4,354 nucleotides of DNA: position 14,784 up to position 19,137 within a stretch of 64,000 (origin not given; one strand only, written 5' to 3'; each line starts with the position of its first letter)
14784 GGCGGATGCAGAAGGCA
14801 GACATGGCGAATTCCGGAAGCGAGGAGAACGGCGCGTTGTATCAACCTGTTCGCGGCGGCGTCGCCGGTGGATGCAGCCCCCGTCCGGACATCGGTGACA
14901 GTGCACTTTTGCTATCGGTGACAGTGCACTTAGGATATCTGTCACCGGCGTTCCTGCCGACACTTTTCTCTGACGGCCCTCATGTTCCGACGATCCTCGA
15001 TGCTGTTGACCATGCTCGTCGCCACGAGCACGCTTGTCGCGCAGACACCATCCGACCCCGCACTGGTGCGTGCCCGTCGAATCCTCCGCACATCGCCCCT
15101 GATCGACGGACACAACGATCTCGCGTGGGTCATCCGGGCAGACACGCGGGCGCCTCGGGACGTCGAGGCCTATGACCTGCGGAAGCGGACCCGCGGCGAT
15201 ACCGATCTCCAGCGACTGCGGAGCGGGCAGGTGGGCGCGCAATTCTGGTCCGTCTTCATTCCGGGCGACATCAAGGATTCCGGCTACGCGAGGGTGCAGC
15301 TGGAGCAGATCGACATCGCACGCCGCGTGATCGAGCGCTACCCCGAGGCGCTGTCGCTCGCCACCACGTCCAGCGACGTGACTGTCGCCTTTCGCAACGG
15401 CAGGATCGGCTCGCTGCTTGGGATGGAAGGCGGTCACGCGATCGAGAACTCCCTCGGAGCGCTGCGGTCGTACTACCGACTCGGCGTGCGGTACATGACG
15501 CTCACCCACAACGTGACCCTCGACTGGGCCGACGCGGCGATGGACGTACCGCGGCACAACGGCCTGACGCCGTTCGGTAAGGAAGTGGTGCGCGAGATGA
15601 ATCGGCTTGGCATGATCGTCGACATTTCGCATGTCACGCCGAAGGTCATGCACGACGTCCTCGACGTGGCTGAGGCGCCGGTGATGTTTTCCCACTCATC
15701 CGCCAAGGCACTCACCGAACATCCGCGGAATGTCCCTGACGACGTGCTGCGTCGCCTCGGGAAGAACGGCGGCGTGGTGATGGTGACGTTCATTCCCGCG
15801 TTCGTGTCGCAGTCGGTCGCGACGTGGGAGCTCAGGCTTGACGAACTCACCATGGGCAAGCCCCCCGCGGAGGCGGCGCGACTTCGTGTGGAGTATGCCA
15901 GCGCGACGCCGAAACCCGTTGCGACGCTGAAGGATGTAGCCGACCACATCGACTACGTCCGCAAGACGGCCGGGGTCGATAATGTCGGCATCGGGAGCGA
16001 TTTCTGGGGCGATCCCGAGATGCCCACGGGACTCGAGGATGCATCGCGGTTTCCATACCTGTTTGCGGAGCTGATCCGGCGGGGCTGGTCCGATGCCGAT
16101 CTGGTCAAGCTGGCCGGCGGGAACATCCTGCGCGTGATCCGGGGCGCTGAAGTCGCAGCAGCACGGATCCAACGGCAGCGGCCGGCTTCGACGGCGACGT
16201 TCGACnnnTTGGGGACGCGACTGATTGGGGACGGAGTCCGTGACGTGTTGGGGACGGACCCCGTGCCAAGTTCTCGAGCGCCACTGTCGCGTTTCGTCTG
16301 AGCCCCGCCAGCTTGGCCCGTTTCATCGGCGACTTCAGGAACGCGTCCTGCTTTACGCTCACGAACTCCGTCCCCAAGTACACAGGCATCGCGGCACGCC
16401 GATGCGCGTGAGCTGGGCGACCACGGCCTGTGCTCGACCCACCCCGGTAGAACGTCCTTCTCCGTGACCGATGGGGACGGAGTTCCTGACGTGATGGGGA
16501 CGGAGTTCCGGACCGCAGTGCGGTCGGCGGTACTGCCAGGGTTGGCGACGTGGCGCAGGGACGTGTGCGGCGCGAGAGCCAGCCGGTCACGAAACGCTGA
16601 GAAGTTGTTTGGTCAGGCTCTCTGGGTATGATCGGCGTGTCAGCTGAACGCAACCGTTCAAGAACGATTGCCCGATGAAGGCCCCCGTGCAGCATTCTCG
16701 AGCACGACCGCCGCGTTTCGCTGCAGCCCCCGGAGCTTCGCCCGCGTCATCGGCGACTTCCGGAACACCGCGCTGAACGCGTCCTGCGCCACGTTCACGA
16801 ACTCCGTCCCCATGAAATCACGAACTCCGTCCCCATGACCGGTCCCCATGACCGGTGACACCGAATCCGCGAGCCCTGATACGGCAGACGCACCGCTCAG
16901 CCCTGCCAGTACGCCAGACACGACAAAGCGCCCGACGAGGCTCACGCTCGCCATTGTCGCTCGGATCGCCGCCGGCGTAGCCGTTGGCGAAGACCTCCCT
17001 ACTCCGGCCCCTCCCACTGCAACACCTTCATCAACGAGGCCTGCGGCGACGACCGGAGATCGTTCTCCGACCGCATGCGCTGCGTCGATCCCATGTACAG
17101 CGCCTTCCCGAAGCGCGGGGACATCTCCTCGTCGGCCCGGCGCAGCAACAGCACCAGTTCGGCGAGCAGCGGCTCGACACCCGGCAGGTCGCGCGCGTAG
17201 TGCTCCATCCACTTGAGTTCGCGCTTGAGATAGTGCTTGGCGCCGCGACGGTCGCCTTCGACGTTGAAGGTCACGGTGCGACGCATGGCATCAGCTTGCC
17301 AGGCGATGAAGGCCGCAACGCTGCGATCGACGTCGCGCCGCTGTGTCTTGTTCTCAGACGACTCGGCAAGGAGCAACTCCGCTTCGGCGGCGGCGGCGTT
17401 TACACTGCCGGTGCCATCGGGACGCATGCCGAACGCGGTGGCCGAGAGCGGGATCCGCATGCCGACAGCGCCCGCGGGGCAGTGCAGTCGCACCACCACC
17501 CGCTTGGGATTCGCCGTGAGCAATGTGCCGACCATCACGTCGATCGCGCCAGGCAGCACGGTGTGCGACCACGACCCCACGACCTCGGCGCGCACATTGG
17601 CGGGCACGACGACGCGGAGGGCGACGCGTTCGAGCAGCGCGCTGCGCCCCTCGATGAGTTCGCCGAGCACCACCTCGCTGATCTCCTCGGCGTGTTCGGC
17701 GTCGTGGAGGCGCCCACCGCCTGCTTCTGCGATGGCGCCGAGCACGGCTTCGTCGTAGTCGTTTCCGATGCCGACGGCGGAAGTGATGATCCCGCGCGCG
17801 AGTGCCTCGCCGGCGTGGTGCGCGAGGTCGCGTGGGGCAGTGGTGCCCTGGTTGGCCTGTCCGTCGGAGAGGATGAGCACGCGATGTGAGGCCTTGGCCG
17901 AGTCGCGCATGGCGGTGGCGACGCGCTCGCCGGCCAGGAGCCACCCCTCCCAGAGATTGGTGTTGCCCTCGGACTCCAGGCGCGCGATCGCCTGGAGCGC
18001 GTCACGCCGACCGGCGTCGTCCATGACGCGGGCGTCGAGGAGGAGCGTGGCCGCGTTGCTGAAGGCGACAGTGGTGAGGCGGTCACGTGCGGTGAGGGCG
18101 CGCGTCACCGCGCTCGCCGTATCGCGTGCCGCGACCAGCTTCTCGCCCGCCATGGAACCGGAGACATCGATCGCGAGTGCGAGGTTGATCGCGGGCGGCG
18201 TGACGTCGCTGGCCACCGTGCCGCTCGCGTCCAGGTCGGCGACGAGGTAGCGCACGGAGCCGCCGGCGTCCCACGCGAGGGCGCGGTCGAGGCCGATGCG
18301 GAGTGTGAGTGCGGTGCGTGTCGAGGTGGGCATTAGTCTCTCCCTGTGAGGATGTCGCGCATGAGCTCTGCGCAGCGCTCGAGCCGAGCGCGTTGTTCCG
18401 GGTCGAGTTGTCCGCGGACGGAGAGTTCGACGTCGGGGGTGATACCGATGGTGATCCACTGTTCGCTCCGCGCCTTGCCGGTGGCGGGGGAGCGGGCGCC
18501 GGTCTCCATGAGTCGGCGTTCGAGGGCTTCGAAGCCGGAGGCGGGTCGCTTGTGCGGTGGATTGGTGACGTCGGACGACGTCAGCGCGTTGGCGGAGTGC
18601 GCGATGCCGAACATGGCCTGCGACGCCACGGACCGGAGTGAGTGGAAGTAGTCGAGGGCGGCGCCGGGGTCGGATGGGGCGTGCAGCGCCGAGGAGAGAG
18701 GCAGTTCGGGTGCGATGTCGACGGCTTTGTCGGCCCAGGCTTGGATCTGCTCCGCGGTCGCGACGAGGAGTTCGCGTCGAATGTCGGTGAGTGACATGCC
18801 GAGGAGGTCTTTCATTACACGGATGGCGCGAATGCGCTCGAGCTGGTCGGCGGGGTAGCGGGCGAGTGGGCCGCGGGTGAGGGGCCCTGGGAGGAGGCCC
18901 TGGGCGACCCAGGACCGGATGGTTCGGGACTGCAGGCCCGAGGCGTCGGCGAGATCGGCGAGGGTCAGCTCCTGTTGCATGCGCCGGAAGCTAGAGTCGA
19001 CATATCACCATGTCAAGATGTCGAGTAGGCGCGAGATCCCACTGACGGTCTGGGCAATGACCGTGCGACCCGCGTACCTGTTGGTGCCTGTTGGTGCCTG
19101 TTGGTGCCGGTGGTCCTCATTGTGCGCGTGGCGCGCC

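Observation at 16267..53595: Seven same-orientation copies of a QueG-derived repeat (up to ~265 bp) divide 37 kb into cassette-like blocks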

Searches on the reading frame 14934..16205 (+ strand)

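Call 8: search_protein_families(library=pfam, proteins=[window:14934-16205:+], max_evalue=0.01)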
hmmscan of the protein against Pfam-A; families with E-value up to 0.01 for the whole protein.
window:14934-16205:+ (424 aa): 1 family
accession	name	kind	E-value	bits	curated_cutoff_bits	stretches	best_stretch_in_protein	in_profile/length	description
PF01244.27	Peptidase_M19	-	3.4e-117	391.6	26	1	51-403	3-318/319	Membrane dipeptidase (Peptidase family M19)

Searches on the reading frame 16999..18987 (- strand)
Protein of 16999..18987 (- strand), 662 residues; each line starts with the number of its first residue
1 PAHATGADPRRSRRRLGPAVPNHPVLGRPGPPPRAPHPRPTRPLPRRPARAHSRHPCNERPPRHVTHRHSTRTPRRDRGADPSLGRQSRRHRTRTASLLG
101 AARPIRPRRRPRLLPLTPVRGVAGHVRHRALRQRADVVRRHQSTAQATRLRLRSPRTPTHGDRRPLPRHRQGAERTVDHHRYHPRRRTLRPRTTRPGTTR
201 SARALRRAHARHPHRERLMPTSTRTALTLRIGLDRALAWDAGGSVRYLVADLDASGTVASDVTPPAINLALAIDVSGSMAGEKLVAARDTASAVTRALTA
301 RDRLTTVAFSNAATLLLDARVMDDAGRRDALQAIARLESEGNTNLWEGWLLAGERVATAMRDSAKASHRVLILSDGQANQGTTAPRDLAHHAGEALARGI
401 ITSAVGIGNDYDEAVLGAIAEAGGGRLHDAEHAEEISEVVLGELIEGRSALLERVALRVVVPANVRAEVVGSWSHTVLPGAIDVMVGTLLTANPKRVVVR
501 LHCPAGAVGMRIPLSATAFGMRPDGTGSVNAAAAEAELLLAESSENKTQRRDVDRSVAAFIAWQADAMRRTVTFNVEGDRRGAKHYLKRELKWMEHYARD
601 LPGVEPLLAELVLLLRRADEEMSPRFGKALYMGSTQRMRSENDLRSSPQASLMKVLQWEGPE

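Call 8: search_protein_families(library=pfam, proteins=[window:16999-18987:-], max_evalue=0.01)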
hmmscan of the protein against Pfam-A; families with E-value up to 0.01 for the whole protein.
window:16999-18987:- (662 aa): 3 families
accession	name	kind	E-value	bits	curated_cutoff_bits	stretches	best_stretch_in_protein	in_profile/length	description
PF00092.34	VWA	-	4.5e-16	60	23.8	1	268-434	1-166/174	von Willebrand factor type A domain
PF13768.12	VWA_3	-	1.6e-12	48.1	27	1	268-428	2-154/155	von Willebrand factor type A domain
PF13519.12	VWA_2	-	5.3e-10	40.3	27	1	270-377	2-107/107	von Willebrand factor type A domain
